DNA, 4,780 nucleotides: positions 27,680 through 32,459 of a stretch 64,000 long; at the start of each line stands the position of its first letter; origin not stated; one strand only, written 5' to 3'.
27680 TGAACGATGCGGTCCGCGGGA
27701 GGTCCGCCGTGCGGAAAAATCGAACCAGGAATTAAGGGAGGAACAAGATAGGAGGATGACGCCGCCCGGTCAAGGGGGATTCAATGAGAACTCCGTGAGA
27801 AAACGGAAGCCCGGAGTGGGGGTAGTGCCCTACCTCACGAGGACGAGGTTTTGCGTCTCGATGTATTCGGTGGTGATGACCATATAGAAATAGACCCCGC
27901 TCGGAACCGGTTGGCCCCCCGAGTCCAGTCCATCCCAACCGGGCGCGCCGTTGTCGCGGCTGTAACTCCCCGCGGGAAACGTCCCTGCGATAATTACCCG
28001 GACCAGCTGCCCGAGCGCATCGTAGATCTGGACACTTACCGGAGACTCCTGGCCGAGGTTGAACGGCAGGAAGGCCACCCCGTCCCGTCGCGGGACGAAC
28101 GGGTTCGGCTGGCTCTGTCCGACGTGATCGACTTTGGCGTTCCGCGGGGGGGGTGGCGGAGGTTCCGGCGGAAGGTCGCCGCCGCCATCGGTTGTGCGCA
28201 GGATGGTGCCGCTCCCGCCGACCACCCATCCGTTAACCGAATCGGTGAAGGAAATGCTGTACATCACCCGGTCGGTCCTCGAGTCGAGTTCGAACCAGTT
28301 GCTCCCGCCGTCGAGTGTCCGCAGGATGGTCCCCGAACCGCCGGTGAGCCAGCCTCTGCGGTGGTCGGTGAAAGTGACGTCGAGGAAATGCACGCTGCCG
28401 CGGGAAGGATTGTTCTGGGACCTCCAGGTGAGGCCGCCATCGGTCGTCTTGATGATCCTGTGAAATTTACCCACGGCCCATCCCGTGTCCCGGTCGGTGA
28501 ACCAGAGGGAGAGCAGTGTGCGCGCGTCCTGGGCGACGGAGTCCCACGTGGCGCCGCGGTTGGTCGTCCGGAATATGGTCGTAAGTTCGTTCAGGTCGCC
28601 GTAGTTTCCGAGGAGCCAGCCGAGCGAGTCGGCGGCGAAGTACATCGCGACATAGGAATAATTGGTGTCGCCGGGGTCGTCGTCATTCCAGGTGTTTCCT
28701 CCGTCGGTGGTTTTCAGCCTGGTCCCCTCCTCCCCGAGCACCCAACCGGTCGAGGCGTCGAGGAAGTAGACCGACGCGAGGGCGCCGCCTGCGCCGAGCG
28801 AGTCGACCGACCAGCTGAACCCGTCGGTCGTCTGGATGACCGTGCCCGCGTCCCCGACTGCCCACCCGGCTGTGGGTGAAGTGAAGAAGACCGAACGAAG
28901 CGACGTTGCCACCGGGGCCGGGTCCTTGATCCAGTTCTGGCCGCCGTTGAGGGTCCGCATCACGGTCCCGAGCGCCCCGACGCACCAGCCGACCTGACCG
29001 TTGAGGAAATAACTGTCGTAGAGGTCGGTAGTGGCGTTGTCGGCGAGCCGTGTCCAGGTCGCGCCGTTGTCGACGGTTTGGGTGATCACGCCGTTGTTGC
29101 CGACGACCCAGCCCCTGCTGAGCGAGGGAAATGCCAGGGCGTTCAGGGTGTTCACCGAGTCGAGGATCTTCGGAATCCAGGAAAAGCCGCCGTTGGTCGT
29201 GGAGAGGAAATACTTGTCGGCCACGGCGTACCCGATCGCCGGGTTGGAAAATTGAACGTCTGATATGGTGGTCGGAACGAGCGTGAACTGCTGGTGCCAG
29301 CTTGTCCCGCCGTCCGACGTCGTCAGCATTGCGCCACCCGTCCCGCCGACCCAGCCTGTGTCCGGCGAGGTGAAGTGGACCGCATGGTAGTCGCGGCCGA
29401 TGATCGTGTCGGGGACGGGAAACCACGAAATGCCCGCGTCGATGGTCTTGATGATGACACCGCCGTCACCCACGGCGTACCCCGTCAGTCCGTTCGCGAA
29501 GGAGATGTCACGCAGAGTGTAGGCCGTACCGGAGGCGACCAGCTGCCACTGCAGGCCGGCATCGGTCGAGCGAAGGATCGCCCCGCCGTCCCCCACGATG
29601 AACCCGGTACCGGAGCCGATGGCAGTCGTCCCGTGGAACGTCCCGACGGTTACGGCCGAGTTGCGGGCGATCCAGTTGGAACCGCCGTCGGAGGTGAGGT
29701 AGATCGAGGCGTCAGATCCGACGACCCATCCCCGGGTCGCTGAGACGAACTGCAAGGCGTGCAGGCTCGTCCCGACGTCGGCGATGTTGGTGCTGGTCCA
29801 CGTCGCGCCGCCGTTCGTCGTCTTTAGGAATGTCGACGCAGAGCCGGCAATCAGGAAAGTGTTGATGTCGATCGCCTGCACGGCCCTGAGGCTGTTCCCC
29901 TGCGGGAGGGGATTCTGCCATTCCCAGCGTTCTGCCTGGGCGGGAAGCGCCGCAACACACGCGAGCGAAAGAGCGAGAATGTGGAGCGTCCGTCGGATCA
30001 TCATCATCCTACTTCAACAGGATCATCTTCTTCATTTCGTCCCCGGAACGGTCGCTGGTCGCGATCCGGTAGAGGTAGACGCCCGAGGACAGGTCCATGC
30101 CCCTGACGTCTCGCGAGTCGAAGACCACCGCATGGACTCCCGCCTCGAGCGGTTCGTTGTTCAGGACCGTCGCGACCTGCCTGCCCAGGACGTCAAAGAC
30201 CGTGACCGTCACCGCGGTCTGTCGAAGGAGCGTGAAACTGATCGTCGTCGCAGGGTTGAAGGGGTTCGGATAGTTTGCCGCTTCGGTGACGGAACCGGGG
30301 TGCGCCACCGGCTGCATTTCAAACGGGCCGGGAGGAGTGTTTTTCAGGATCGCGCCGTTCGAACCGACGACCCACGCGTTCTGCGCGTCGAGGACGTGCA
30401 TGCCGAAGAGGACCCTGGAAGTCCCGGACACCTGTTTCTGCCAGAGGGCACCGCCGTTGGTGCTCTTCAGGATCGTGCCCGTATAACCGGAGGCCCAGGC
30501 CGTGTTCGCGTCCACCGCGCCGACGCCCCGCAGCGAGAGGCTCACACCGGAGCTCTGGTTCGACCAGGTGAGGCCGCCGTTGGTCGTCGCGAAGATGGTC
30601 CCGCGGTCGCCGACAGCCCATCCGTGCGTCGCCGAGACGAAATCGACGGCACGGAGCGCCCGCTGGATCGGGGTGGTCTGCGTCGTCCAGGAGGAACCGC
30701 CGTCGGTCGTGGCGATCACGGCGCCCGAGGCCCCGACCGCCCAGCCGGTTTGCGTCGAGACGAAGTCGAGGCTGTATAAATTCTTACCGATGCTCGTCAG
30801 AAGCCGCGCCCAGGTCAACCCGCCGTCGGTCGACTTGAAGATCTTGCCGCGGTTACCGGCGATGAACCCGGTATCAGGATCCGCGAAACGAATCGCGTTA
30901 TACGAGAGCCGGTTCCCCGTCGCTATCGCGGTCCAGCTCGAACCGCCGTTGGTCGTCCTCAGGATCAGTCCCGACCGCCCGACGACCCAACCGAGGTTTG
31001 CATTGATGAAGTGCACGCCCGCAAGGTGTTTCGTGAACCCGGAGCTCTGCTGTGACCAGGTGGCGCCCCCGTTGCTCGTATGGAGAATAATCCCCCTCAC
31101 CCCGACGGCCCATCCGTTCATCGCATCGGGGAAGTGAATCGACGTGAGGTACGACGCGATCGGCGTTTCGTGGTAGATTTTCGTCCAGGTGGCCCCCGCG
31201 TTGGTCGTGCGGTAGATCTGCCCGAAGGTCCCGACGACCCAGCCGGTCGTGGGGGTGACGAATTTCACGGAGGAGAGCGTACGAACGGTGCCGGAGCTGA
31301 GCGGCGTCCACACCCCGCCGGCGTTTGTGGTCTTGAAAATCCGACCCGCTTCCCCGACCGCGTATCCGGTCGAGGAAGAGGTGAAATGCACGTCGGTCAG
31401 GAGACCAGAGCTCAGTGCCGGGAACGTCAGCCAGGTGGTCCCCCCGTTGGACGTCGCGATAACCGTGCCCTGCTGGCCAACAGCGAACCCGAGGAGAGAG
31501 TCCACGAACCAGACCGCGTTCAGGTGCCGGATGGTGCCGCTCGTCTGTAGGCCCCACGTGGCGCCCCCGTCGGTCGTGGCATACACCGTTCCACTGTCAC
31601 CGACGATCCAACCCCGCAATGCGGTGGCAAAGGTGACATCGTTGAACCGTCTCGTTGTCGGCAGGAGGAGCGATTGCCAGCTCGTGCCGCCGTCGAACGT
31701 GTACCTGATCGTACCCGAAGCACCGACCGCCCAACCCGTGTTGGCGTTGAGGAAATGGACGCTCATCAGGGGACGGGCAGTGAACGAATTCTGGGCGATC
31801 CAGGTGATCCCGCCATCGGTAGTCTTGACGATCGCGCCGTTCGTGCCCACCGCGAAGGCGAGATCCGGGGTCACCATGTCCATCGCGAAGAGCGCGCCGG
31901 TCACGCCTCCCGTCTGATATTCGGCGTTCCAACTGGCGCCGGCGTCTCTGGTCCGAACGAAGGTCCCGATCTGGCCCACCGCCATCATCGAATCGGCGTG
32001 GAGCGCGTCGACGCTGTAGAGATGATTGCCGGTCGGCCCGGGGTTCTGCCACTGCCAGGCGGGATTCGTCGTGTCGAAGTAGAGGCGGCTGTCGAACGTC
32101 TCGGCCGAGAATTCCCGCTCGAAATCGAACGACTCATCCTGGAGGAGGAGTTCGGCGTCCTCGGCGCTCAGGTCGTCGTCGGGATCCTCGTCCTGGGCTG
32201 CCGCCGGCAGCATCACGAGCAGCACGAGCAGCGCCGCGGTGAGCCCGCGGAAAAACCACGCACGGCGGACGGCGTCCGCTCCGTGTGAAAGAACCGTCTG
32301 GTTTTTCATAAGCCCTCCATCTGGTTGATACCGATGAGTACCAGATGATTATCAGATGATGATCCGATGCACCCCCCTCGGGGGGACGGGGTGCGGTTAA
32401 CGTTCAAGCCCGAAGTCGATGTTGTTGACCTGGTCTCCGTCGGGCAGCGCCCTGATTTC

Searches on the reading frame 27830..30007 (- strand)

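Call 3: search_protein_families(library=pfam, proteins=[window:27830-30007:-], max_evalue=1)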
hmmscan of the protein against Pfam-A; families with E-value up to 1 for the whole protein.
window:27830-30007:- (725 aa): 6 families
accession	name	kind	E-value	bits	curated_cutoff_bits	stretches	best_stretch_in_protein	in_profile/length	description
PF14870.12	PSII_BNR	-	4.9e-57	193.9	27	7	27-157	8-140/303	Photosynthesis system II assembly factor YCF48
PF15902.12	Sortilin-Vps10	-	3.6e-13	49.5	33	3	477-585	2-123/446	Sortilin, neurotensin receptor 3,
PF13860.13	FlgD_ig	-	4.6e-07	30.2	27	1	655-709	23-72/79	FlgD Ig-like domain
PF13585.12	CHU_C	-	0.00097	19.7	27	1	656-712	28-72/86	CHU_C Type IX secretion signal domain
PF02012.26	BNR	-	0.021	15.2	27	0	521-529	3-11/12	BNR/Asp-box repeat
PF12355.13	Dscam_C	-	0.22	12.9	26.1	1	611-627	54-70/118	Down syndrome cell adhesion molecule C terminal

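Call 4: search_protein_families(library=ncbifam, proteins=[window:27830-30007:-], max_evalue=1)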
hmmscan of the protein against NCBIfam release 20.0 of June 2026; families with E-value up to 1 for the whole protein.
window:27830-30007:- (725 aa): 7 families
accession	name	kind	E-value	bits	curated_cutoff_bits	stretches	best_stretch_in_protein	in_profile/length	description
NF010237.0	PRK13684.1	equivalog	4.8e-65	219.8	326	7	9-160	16-170/334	photosynthesis system II assembly factor Ycf48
NF045728.1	glycosyl_F510_1955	equivalog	3.2e-17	62.6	175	4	60-201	74-216/246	F510_1955 family glycosylhydrolase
TIGR04183.1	Por_Secre_tail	domain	1.6e-05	24.8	23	1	634-722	3-70/72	T9SS type A sorting domain-containing protein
NF005176.1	PRK06655.1-1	equivalog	0.00042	20.3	230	1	654-713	96-150/197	flagellar hook assembly protein FlgD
NF052228.1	T9SS_PorZ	equivalog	0.0036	15.8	260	1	657-715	697-745/757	type IX secretion system anionic LPS delivery protein PorZ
NF033707.1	T9SS_sortase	equivalog_domain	0.0072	14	420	1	634-711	1003-1076/1095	type IX secretion system sortase PorU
NF009276.0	PRK12633.1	equivalog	0.02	14.6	383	1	654-712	128-181/234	flagellar basal body rod modification protein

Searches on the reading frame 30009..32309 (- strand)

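Call 3: search_protein_families(library=pfam, proteins=[window:30009-32309:-], max_evalue=1)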
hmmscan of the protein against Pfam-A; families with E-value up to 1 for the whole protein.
window:30009-32309:- (766 aa): 7 families
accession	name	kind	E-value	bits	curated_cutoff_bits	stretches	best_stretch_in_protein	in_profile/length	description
PF14870.12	PSII_BNR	-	2e-62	211.6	27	8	382-468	14-103/303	Photosynthesis system II assembly factor YCF48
PF15902.12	Sortilin-Vps10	-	1.7e-17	63.8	33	4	449-557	3-121/446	Sortilin, neurotensin receptor 3,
PF02012.26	BNR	-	1.2e-09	37.2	27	0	492-501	2-11/12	BNR/Asp-box repeat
PF18962.6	Por_Secre_tail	-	3.5e-06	27.6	27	1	680-755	2-68/75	Secretion system C-terminal sorting domain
PF13860.13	FlgD_ig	-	0.00052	20.4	27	1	697-752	21-76/79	FlgD Ig-like domain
PF13585.12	CHU_C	-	0.1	13.2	27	1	696-762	25-83/86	CHU_C Type IX secretion signal domain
PF03174.19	CHB_HEX_C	-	0.19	12.1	23.6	0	200-215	36-51/76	Chitobiase/beta-hexosaminidase C-terminal domain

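Call 4: search_protein_families(library=ncbifam, proteins=[window:30009-32309:-], max_evalue=1)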
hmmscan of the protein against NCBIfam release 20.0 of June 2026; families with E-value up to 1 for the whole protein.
window:30009-32309:- (766 aa): 10 families
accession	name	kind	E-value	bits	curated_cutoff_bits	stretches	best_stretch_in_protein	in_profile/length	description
NF010237.0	PRK13684.1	equivalog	1e-64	218.7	326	8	387-468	47-130/334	photosynthesis system II assembly factor Ycf48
TIGR04183.1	Por_Secre_tail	domain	1.5e-08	34.5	23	1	680-763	2-70/72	T9SS type A sorting domain-containing protein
NF033707.1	T9SS_sortase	equivalog_domain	1.3e-07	29.7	420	1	674-760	996-1090/1095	type IX secretion system sortase PorU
NF052323.1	T9SSA_dep_M6i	equivalog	8.8e-06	23.9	600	1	676-763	957-1037/1043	T9SS-dependent M6-like inactivated metalloprotease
NF038113.1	T9SSA_dep_M36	equivalog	1.2e-05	23.7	885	1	675-757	791-863/869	T9SS-dependent M36 family metallopeptidase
NF009276.0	PRK12633.1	equivalog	0.0085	15.8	383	1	697-764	128-194/234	flagellar basal body rod modification protein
NF005176.1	PRK06655.1-1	equivalog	0.011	15.7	230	1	697-759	96-156/197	flagellar hook assembly protein FlgD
NF033708.1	T9SS_Cterm_ChiA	domain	0.011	15.6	40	1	702-719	4-21/55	T9SS sorting signal type C domain-containing protein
NF052228.1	T9SS_PorZ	equivalog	0.047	12.1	260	1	676-763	672-754/757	type IX secretion system anionic LPS delivery protein PorZ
NF005244.0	PRK06754.1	equivalog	0.091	11.9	281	0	226-271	149-194/214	methylthioribulose 1-phosphate dehydratase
